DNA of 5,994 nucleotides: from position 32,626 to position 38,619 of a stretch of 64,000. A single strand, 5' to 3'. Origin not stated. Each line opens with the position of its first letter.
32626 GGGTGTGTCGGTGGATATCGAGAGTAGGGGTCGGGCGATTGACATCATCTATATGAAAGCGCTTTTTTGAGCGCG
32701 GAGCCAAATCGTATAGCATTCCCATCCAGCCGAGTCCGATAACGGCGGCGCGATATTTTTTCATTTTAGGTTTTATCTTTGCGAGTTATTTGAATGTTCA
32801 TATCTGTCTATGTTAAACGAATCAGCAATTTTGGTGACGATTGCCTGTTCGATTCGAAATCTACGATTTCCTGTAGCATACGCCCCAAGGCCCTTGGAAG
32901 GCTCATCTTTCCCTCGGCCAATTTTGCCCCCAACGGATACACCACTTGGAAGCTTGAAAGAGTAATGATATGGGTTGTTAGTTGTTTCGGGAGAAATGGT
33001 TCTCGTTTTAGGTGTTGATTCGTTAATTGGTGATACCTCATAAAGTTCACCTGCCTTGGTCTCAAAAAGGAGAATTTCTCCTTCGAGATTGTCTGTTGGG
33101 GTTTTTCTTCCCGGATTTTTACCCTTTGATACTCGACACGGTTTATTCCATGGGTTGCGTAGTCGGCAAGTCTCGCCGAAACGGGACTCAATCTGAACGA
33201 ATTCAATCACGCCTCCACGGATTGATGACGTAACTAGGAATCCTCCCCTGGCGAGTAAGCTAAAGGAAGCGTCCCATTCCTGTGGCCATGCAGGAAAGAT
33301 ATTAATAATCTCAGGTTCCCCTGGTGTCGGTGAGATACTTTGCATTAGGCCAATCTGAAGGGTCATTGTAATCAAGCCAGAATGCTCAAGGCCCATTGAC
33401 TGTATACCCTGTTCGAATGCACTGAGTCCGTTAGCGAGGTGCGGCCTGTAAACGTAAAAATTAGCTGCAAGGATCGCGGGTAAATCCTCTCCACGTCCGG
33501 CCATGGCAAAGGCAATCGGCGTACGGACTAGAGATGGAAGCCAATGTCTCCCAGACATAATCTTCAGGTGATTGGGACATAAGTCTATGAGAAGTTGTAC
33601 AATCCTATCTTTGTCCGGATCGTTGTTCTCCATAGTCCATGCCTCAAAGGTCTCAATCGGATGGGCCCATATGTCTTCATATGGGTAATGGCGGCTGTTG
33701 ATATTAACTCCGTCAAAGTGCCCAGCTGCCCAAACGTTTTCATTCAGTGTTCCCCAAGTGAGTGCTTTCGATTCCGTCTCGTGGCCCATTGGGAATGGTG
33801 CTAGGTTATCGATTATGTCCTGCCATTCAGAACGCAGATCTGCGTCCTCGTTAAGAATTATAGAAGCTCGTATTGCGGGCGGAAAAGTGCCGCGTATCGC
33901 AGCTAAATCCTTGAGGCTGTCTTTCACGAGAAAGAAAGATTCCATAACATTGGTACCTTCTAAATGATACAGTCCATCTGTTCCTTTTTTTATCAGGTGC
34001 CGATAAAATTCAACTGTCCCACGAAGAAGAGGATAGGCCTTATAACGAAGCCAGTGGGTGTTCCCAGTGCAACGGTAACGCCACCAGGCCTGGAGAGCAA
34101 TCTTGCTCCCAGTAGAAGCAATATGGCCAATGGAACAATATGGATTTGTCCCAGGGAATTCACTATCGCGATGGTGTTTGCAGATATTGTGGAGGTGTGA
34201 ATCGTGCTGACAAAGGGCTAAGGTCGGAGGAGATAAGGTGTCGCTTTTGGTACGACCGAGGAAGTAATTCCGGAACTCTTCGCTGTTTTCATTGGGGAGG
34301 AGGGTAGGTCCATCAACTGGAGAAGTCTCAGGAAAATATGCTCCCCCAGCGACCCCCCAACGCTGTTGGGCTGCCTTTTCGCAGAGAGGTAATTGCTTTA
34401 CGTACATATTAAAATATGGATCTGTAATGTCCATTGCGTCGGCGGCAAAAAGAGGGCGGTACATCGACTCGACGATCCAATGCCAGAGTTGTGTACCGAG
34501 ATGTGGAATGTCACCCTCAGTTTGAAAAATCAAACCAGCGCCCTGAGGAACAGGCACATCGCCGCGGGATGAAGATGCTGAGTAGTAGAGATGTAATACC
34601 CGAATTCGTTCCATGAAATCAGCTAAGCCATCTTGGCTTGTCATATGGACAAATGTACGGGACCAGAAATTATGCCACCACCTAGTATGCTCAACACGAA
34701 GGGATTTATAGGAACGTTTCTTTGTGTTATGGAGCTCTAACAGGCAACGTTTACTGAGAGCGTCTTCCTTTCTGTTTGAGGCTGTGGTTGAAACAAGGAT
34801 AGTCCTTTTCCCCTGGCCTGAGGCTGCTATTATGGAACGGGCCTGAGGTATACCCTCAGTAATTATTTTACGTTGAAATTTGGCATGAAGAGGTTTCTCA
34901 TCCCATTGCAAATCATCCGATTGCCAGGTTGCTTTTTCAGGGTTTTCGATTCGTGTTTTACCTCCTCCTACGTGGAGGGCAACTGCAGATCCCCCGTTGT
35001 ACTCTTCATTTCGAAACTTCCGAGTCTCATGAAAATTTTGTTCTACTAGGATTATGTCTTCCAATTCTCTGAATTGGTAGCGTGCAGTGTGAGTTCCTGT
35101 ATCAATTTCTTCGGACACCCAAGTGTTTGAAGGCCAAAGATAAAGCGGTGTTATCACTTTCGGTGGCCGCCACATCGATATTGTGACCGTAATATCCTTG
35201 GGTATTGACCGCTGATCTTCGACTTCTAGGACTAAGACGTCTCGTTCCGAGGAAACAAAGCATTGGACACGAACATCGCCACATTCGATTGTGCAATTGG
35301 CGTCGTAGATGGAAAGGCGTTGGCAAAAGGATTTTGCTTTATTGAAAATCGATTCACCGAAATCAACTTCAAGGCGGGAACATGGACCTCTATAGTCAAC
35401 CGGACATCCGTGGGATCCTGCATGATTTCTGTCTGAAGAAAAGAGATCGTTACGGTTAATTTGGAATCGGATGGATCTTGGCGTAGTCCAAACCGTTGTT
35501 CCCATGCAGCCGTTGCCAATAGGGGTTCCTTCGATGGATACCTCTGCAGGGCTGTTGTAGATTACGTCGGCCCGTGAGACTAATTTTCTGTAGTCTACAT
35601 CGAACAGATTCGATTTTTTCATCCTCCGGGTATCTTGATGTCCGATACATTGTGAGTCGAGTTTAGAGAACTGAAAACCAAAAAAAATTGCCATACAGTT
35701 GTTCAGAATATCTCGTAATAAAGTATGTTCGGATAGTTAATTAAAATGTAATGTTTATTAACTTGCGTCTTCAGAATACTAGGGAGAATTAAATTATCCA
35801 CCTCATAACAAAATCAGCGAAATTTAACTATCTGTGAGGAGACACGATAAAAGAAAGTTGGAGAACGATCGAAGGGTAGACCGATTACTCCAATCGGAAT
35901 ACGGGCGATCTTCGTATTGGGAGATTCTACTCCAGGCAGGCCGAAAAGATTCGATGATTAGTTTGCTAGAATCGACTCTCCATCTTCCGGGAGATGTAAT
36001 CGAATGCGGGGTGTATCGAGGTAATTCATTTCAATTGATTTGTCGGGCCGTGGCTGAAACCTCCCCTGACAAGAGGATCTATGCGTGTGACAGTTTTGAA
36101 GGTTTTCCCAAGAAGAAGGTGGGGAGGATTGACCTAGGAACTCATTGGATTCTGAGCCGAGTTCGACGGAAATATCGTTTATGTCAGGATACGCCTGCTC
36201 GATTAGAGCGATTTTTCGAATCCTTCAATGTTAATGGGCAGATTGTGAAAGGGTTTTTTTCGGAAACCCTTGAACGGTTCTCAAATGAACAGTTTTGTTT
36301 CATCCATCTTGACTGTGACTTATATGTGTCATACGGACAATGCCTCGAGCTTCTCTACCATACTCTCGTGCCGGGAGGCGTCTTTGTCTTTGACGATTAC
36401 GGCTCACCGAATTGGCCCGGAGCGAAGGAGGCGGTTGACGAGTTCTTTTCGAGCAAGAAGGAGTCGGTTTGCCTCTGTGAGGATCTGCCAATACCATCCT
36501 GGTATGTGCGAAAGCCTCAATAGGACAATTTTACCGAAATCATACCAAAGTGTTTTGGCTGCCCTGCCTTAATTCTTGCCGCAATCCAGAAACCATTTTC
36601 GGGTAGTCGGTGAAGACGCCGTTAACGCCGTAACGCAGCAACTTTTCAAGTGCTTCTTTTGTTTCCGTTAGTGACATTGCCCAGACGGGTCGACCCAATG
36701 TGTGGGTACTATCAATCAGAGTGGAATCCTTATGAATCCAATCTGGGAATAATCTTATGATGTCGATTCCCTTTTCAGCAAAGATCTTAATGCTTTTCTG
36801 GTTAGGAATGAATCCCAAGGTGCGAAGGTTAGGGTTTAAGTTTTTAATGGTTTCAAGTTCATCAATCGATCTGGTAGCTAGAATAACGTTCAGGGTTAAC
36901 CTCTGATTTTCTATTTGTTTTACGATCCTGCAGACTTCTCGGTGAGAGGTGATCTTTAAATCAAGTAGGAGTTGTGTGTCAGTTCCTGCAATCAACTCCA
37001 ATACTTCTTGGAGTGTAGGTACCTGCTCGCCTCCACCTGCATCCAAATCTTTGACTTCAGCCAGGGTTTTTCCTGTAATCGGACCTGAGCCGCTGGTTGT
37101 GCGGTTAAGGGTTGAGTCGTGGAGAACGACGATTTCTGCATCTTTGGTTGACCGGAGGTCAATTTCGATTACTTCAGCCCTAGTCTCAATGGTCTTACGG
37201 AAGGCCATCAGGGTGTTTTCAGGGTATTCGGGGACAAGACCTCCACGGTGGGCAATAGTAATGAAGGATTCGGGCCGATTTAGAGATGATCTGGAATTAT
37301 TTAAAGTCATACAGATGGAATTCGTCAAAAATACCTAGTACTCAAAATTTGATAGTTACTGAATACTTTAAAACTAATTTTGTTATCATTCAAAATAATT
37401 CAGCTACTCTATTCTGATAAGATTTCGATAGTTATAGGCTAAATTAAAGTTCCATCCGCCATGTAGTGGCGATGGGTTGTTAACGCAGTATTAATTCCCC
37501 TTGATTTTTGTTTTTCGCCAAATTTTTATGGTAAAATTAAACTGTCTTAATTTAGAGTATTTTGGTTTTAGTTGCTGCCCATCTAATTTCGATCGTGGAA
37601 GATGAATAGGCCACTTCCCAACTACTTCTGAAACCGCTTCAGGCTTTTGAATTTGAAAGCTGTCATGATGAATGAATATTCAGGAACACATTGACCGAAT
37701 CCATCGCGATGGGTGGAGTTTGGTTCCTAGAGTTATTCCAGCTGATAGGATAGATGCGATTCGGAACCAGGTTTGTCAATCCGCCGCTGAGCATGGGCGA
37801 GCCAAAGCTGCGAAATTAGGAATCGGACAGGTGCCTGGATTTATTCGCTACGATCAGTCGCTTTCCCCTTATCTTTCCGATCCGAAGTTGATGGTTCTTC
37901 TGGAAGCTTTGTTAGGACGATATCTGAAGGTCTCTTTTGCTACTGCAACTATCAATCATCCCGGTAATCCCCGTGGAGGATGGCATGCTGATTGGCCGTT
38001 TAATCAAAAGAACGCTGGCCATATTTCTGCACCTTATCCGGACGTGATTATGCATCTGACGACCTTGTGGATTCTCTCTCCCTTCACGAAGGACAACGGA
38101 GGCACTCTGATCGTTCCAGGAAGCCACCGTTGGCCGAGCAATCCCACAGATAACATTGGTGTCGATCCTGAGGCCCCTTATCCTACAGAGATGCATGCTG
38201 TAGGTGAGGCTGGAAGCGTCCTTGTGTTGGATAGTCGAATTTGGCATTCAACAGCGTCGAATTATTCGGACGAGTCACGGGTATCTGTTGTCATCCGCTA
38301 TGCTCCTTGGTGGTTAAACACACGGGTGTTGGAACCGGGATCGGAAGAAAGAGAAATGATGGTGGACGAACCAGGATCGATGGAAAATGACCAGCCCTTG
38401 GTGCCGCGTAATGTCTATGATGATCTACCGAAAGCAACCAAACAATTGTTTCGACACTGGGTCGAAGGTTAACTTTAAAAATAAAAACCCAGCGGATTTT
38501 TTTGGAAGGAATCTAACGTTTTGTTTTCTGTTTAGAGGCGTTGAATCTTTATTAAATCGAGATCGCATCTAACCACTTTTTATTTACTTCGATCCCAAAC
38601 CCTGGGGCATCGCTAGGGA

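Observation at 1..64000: Three enzyme families supply 23 of 49 genes: 9 enolase-superfamily, 8 Gfo/Idh/MocA and 6 PhyH dioxygenases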

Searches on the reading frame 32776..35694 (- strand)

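Call 5: search_protein_families(library=pfam, proteins=[window:32776-35694:-])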
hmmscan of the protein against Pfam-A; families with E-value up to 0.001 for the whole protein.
window:32776-35694:- (973 aa): 4 families
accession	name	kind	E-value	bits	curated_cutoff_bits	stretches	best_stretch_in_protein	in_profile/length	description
PF18961.6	DUF5703_N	-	6e-16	59.4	26.7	1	46-181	2-128/287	Domain of unknown function (DUF5703)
PF22124.2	Glyco_hydro_95_cat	-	9.8e-09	35.1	27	1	504-639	141-288/408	Glycosyl hydrolase family 95 catalytic domain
PF21307.2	Glyco_hydro_95_C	-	1.1e-08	35.9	27.6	1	795-887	5-94/94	Glycoside hydrolase family 95, C-terminal domain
PF14498.12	Glyco_hyd_65N_2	-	4.6e-06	27.3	27.7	1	46-92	3-49/234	Glycosyl hydrolase family 65, N-terminal domain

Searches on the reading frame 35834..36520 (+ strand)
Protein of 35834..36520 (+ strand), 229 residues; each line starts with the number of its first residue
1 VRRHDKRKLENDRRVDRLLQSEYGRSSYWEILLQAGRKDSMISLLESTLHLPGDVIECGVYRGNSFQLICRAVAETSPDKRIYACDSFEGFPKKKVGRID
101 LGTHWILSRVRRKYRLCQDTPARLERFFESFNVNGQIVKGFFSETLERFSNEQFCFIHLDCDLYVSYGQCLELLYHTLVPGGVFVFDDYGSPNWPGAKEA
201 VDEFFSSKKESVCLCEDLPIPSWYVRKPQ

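Call 5: search_protein_families(library=pfam, proteins=[window:35834-36520:+])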
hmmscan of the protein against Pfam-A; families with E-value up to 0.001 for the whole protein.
window:35834-36520:+ (229 aa): 2 families
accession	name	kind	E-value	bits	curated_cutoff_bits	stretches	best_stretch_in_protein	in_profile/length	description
PF05711.17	TylF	-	7.3e-26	91.4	23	1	50-208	90-246/264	Macrocin-O-methyltransferase (TylF)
PF13578.12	Methyltransf_24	-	1.1e-14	55.7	26.3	1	56-189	1-105/105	Methyltransferase domain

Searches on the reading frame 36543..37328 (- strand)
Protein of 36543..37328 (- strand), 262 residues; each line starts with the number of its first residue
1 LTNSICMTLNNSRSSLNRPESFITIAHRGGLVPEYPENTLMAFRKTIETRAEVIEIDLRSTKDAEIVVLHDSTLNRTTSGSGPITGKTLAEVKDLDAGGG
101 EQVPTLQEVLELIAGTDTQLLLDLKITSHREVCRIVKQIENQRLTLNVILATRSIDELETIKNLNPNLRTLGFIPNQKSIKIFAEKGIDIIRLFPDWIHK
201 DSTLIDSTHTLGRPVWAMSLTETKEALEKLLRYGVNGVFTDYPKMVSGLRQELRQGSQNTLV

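Call 5: search_protein_families(library=pfam, proteins=[window:36543-37328:-])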
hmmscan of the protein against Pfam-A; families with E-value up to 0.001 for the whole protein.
window:36543-37328:- (262 aa): 1 family
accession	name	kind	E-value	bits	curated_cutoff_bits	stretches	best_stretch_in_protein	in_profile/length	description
PF03009.23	GDPD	-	4e-29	102.9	23.6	1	27-244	1-243/244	Glycerophosphoryl diester phosphodiesterase family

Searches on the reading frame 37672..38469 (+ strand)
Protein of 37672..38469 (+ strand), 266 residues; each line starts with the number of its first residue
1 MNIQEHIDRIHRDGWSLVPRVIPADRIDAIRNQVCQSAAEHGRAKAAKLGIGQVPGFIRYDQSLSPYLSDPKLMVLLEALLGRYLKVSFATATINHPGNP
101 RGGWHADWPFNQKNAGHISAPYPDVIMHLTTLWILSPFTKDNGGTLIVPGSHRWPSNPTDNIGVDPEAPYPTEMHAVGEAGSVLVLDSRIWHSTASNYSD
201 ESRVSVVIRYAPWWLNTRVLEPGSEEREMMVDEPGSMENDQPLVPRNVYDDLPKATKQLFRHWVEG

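Call 5: search_protein_families(library=pfam, proteins=[window:37672-38469:+])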
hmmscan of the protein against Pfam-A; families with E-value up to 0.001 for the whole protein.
window:37672-38469:+ (266 aa): 1 family
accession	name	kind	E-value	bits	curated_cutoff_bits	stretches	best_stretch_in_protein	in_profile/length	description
PF05721.19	PhyH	-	1.7e-18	68.1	22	1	11-204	2-212/213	Phytanoyl-CoA dioxygenase (PhyH)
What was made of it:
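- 37672..38472 (+): PhyH-family oxygenase (PHY_37672). Pfam 68.1 bits (call 5).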

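Call 21: search_solved_structures(query=window:37672-38469:+, max_evalue=0.01)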
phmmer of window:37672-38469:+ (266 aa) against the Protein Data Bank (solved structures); distinct sequences matched with E-value up to 0.01: 34.
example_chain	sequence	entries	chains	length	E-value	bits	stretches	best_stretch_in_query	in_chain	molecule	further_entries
7fcb_C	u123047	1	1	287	1.3e-06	31.3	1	97-212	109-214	2-oxoglutarate/Fe(II)-dependent dioxygenase SptF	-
7eyr_C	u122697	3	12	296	1.4e-06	31.1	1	97-212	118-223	2-oxoglutarate/Fe(II)-dependent dioxygenase SptF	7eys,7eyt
7eyu_B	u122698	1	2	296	1.4e-06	31.1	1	97-212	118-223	2-oxoglutarate/Fe(II)-dependent dioxygenase SptF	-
7eyw_C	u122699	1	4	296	1.5e-06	31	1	97-212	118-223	2-oxoglutarate/Fe(II)-dependent dioxygenase SptF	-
8zyb_E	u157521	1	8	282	4e-06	29.6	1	96-216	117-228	DhiD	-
7wpy_A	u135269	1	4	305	1.9e-05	27.4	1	119-218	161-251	Dioxygenase andA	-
5zm2_A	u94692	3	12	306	2e-05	27.3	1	120-218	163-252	Dioxygenase andA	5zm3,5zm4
5oa4_A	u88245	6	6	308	5e-05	26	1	96-203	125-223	Iron/alpha-ketoglutarate-dependent dioxygenase asqJ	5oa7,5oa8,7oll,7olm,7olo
5dap_A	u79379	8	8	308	5e-05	26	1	96-203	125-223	Phytanoyl-CoA dioxygenase family protein (AFU_orthologue AFUA_8G00230) | Iron/alpha-ketoglutarate-dependent dioxygenase asqJ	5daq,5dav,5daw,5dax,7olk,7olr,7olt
5y7r_B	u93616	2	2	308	5e-05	26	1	96-203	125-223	Iron/alpha-ketoglutarate-dependent dioxygenase asqJ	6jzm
7olp_A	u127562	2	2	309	5e-05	26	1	96-203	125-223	Iron/alpha-ketoglutarate-dependent dioxygenase asqJ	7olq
6eoz_A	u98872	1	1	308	5e-05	26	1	96-203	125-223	Iron/alpha-ketoglutarate-dependent dioxygenase asqJ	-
5y7t_B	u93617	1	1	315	5.2e-05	26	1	96-203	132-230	Iron/alpha-ketoglutarate-dependent dioxygenase asqJ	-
6k0e_B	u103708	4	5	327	5.4e-05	25.9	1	96-203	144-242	Iron/alpha-ketoglutarate-dependent dioxygenase asqJ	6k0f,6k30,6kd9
5ybl_A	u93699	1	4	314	5.8e-05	25.8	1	132-202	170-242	Multifunctional dioxygenase ausE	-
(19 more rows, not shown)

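Call 38: search_protein_families(library=ncbifam, proteins=[window:37672-38469:+], max_evalue=0.001)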
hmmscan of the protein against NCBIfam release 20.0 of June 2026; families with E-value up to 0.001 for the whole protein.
window:37672-38469:+ (266 aa): 0 families
